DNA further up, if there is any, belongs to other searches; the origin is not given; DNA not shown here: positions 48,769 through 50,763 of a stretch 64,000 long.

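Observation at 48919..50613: T6SS-embedded tail-anchored protein built from 9-11 copies of a G-x-F-T-[QR]-h-h-Q short motif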

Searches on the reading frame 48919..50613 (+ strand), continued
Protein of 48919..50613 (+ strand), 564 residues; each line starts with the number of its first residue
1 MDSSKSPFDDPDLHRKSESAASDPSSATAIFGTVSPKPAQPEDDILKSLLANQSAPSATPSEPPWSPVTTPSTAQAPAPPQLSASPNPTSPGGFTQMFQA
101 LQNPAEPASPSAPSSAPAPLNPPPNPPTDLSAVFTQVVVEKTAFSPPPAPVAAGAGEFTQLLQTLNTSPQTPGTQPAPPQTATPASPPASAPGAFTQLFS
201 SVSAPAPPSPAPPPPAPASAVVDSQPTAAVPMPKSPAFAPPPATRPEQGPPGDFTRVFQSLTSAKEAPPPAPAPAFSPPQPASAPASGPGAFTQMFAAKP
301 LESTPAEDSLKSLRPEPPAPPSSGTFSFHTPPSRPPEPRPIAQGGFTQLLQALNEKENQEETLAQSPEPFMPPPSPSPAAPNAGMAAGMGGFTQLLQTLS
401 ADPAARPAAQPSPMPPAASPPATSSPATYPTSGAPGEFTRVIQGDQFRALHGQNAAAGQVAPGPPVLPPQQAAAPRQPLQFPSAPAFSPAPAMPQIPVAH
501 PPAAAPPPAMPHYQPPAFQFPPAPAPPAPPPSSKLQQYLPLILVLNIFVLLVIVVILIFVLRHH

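Call 105: search_protein_families(library=pfam, proteins=[L056:8393-9742:-, L056:11192-11473:-, L056:11528-12997:-, L065:2662-3384:-, L065:3399-4262:-], max_evalue=0.1)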
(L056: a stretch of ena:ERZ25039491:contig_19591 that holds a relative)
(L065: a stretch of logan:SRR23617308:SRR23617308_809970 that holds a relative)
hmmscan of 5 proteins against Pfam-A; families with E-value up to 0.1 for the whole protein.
L056:8393-9742:- (449 aa): 1 family
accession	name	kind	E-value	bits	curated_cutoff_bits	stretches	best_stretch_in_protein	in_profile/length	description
PF25607.1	DUF7939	-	0.045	14.6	27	1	24-76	4-57/81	Domain of unknown function (DUF7939)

L056:11192-11473:- (93 aa): 0 families

L056:11528-12997:- (489 aa): 11 families
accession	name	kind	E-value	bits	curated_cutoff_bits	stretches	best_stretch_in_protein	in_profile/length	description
PF05175.20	MTS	-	4.1e-14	53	23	1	137-264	21-140/170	Methyltransferase small domain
PF13847.12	Methyltransf_31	-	1.3e-06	28.6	27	1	150-262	6-109/145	Methyltransferase domain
PF25004.1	DUF7782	-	1.6e-06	28.8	27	1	374-484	4-118/120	Domain of unknown function (DUF7782)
PF06325.19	PrmA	-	1.7e-06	28.2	22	1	146-219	160-233/296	Ribosomal protein L11 methyltransferase (PrmA)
PF05402.18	PqqD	-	4.9e-06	27.2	23.4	1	437-484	20-67/67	Coenzyme PQQ synthesis protein D (PqqD)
PF23186.1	DUF7059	-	4.4e-05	24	27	1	19-99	1-82/85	Domain of unknown function (DUF7059)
PF13649.12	Methyltransf_25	-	5.3e-05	24.3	27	1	152-228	2-80/97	Methyltransferase domain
PF08241.18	Methyltransf_11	-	0.00018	22.5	21.2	1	152-219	1-67/95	Methyltransferase domain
PF02475.24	TRM5-TYW2_MTfase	-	0.0046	17.4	28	1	151-205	40-97/164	TRM5/TYW2 methyltransferase domain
PF03602.21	Cons_hypoth95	-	0.032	14.4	24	1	149-222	43-123/182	Conserved hypothetical protein 95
PF13489.12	Methyltransf_23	-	0.056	13.6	27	0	142-193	16-61/164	Methyltransferase domain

L065:2662-3384:- (240 aa): 0 families

L065:3399-4262:- (287 aa): 1 family
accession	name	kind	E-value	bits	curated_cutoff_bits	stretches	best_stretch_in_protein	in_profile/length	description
PF00959.24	Phage_lysozyme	-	0.0021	18.8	22.3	1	109-173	2-59/125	Phage lysozyme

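Call 109: find_homologous_proteins(query=A6, max_evalue=0.00001)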
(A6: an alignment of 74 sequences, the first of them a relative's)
Query A6 (74 sequences) (488 aa, profile of the alignment): 141 proteins with E <= 0.00001 among 8000 candidates; the best 120 are listed.
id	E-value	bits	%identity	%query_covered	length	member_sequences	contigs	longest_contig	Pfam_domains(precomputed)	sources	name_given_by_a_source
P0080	2.8e-149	517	36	21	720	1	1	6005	-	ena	-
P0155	1.2e-145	505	58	4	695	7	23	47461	-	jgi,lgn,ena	-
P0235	1.6e-123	432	29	48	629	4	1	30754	-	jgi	jgi:hypothetical protein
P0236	8.0e-123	430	53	6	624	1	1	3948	-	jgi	-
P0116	2.9e-120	421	50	6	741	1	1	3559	-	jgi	jgi:hypothetical protein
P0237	1.0e-112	396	32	52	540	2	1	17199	-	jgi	-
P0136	3.6e-92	329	35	34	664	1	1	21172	-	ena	-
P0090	3.3e-91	325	27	63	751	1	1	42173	-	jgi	jgi:hypothetical protein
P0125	1.2e-90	323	31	44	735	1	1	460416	-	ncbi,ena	-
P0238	1.3e-88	317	40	17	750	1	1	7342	-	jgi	jgi:hypothetical protein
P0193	1.9e-86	310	46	14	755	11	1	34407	-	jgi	jgi:hypothetical protein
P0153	1.2e-83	300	-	-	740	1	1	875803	-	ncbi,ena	-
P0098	2.8e-83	299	53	6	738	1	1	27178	-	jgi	jgi:hypothetical protein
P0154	1.7e-79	287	80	3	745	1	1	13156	-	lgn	-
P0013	2.8e-78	283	34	84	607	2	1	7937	-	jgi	jgi:hypothetical protein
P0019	1.3e-75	274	35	92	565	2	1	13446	-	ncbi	-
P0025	6.9e-74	268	37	67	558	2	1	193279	-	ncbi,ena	-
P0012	1.1e-61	228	66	7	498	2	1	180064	-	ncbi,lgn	-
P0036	6.8e-57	212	67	6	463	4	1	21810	-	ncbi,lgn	-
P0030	1.3e-54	204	37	100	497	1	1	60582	-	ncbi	-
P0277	8.6e-29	119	59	3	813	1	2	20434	-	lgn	-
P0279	2.4e-25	108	50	6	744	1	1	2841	-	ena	-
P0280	4.6e-25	107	36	36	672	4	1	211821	-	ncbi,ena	-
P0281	4.9e-25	107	32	21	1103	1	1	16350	-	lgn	-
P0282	1.0e-23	103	30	28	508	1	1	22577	PF05627.17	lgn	-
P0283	6.9e-21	93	35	19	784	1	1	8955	-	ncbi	-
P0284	2.7e-20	91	-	-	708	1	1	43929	-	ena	-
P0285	1.2e-18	86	30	69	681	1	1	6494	-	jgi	jgi:hypothetical protein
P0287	5.9e-18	84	29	67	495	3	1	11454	-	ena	-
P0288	1.1e-17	83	33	60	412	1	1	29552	-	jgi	jgi:hypothetical protein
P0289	1.5e-16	79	33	67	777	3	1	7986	-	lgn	-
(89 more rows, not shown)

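Call 111: find_encoding_contigs(protein=P0280, flank=10000, max_places=1)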
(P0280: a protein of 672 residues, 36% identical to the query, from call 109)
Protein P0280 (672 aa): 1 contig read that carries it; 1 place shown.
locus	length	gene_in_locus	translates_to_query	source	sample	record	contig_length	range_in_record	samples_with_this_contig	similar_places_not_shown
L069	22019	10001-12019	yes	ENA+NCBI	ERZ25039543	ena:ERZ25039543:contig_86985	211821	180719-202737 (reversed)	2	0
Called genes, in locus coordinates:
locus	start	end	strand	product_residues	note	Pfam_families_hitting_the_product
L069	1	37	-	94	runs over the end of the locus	-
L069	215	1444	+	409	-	PF00665:rve, PF22483:Mu-transpos_C_2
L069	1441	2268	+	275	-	PF01695:IstB_IS21, PF13191:AAA_16 (faint), PF00308:Bac_DnaA (weak), PF00004:AAA (weak)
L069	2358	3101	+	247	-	-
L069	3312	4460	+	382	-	-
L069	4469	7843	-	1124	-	PF14331:IcmF-related_N, PF06761:IcmF-related, PF21070:IcmF_helical, PF06744:IcmF_C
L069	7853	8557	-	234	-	PF09850:DotU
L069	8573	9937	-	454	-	PF05936:T6SS_VasE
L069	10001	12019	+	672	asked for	-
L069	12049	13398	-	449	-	PF05936:T6SS_VasE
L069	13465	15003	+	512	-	PF05175:MTS, PF13649:Methyltransf_25 (faint), PF13847:Methyltransf_31 (weak)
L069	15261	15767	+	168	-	PF05591:T6SS_VipA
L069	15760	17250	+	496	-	PF05943:VipB, PF18945:VipB_2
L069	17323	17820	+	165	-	PF05638:T6SS_HCP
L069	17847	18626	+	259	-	PF07024:ImpE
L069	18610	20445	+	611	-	PF06812:ImpA_N, PF16989:T6SS_VasJ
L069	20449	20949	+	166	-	PF04965:GPW_gp25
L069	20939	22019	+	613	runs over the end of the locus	PF05947:T6SS_TssF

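Call 112: find_encoding_contigs(protein=P0284, flank=10000, max_places=1)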
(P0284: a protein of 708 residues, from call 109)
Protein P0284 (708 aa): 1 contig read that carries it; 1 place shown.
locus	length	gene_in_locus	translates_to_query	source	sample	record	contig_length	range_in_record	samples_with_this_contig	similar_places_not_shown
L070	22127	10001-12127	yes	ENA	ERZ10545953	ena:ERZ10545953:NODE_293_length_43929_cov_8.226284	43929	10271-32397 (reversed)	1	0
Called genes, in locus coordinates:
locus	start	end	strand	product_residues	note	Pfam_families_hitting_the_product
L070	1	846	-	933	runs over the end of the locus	PF00133:tRNA-synt_1, PF09334:tRNA-synt_1g, PF08264:Anticodon_1, PF06827:zf-FPG_IleRS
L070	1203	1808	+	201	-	PF00072:Response_reg, PF04397:LytTR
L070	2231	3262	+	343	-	PF03544:TonB_C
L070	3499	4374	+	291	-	PF13480:Acetyltransf_6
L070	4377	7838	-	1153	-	PF14331:IcmF-related_N, PF06761:IcmF-related, PF21070:IcmF_helical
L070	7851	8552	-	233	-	PF09850:DotU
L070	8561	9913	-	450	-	PF05936:T6SS_VasE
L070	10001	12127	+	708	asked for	-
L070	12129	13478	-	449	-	PF05936:T6SS_VasE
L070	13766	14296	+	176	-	PF05591:T6SS_VipA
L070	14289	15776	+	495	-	PF05943:VipB, PF18945:VipB_2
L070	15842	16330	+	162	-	PF05638:T6SS_HCP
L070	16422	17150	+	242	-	PF07024:ImpE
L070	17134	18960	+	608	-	PF06812:ImpA_N, PF16989:T6SS_VasJ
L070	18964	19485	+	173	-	PF04965:GPW_gp25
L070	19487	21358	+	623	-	PF05947:T6SS_TssF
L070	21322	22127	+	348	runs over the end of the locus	PF06996:T6SS_TssG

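Call 113: find_encoding_contigs(protein=P0288, flank=10000, max_places=1)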
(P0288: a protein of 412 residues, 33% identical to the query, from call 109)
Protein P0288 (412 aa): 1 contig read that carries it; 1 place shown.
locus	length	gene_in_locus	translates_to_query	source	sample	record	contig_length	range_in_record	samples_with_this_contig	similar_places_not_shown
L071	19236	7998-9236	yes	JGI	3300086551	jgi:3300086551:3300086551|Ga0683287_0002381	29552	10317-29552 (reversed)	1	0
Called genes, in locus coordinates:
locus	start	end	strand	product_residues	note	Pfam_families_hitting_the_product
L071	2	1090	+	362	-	PF00873:ACR_tran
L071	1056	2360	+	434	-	PF02321:OEP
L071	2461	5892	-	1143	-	PF14331:IcmF-related_N, PF06761:IcmF-related, PF06744:IcmF_C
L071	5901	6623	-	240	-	PF09850:DotU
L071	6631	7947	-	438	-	PF05936:T6SS_VasE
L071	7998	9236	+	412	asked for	-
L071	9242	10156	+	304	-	-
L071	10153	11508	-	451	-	PF05936:T6SS_VasE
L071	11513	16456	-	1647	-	PF00069:Pkinase, PF07714:PK_Tyr_Ser-Thr, PF07719:TPR_2 (faint), PF14559:TPR_19 (faint), PF14863:Alkyl_sulf_dimr (faint), PF13414:TPR_11 (faint), PF13428:TPR_14 (faint), PF08308:PEGA, +3 more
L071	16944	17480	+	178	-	PF05591:T6SS_VipA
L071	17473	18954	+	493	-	PF05943:VipB, PF18945:VipB_2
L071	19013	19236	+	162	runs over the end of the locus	PF05638:T6SS_HCP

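Call 114: find_encoding_contigs(protein=P0287, flank=10000, max_places=1)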
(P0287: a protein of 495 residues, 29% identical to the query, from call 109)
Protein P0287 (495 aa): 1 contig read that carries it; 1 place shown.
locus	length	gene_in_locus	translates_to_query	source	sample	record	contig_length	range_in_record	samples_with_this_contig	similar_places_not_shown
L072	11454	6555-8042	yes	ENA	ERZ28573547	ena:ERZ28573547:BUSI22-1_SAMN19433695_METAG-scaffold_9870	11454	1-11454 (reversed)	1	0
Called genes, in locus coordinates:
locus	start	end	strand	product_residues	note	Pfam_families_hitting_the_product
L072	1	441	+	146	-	?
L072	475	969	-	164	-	PF00856:SET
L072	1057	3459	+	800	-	PF01564:Spermine_synth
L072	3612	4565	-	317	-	PF07238:PilZ (weak), PF00226:DnaJ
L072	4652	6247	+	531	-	PF00890:FAD_binding_2 (faint), PF01266:DAO (faint), PF07992:Pyr_redox_2 (faint), PF13450:NAD_binding_8, PF01593:Amino_oxidase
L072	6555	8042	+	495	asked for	-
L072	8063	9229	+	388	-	PF13439:Glyco_transf_4, PF13579:Glyco_trans_4_4, PF20706:GT4-conflict (weak), PF00534:Glycos_transf_1, PF13692:Glyco_trans_1_4, PF13524:Glyco_trans_1_2 (weak)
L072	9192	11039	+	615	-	PF08242:Methyltransf_12 (faint), PF00534:Glycos_transf_1, PF13692:Glyco_trans_1_4 (weak), PF19892:DUF6365 (weak), PF13489:Methyltransf_23, PF08241:Methyltransf_11 (weak)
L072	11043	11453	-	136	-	?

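Call 115: find_encoding_contigs(protein=P0281, flank=10000, max_places=1)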
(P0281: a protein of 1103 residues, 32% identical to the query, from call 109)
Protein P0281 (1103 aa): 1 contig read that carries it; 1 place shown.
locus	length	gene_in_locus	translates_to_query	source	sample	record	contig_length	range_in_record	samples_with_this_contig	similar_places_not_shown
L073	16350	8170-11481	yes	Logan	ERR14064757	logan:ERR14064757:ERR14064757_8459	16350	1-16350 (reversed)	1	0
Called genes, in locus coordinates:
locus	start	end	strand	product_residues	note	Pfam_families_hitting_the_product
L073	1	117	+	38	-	?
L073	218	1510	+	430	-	-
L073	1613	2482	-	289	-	PF05153:MIOX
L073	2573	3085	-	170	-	PF01288:HPPK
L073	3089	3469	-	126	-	PF02152:FolB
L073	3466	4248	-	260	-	PF00809:Pterin_bind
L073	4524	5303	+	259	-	-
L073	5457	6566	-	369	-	-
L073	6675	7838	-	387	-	PF00657:Lipase_GDSL, PF13472:Lipase_GDSL_2, PF17182:OSK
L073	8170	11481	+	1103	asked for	-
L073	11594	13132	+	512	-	-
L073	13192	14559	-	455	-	PF05936:T6SS_VasE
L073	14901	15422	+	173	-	PF05591:T6SS_VipA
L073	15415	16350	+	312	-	?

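Call 117: search_protein_families(library=pfam, proteins=[P0289, P0287, P0283, P0282, P0281, P0277, P0279, P0285], max_evalue=1)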
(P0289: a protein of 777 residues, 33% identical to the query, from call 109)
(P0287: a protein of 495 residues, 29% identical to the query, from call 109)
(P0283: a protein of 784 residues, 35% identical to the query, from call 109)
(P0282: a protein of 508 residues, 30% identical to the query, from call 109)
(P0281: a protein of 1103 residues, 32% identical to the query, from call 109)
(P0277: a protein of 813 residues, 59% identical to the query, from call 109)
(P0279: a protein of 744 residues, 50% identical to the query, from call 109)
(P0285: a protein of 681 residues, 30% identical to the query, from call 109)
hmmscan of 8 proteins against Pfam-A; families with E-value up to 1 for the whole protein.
P0289 (777 aa): 0 families

P0287 (495 aa): 0 families

P0283 (784 aa): 0 families

P0282 (508 aa): 1 family
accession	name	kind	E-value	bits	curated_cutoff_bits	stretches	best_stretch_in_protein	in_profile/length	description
PF05627.16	AvrRpt-cleavage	-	0.00011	21.9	20.3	1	132-147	17-32/37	Cleavage site for pathogenic type III effector avirulence factor Avr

P0281 (1103 aa): 0 families

P0277 (813 aa): 0 families

P0279 (744 aa): 0 families

P0285 (681 aa): 0 families

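Call 118: find_encoding_contigs(protein=P0289, flank=10000, max_places=2)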
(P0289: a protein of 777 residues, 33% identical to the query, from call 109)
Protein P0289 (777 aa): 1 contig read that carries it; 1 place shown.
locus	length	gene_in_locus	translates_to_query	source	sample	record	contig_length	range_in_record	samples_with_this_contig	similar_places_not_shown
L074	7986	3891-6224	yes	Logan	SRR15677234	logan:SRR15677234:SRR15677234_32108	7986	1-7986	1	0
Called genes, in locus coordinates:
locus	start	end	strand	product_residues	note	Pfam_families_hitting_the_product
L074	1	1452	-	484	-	?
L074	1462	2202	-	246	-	PF09850:DotU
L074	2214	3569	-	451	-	PF05936:T6SS_VasE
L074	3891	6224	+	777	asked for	-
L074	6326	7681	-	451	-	PF05936:T6SS_VasE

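Call 127: predict_structure(alignment_id=A7)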
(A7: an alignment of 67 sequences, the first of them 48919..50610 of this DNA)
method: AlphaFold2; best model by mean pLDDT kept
length: 564 residues; sequences in the alignment: 67
mean_pLDDT: 52.8   pTM: 0.23
mean pLDDT of the five models: 52.8, 51.6, 47.7, 46.1, 43.0
residues with pLDDT >= 90: 25; 70-90: 26; 50-70: 209; < 50: 304
segments of 3 or more residues with pLDDT < 50: 12-17, 19-23, 25-30, 32-36, 38-41, 56-60, 68-70, 80-85, 89-91, 103-111, 113-115, 135-144, 152-156, 170-176, 180-186, 189-194, 203-206, 223-225, 227-232, 239-245, 262-273, 275-284, 298-316, 325-327, 330-335, 342-344, 362-371, 379-391, 401-409, 422-447, 450-460, 464-467, 469-480, 512-514
pLDDT, mean of each block of 10 residues (from residue 1): 54 46 46 46 59 50 51 52 46 65 48 51 50 49 48 53 56 46 46 51 49 53 49 48 47 57 44 45 49 53 44 48 47 49 62 64 44 49 44 62 46 51 42 41 45 41 48 41 52 54 51 59 78 82 96 97 90
secondary structure, 60 per line:
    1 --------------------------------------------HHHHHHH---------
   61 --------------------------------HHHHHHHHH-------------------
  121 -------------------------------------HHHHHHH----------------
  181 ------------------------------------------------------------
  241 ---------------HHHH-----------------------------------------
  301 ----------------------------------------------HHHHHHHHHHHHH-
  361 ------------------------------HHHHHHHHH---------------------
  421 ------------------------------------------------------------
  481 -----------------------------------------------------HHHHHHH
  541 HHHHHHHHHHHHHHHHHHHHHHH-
elements in order (helices of 4 or more, strands of 3 or more residues): H45-51 H93-101 H158-164 H256-259 H347-359 H391-399 H534-563
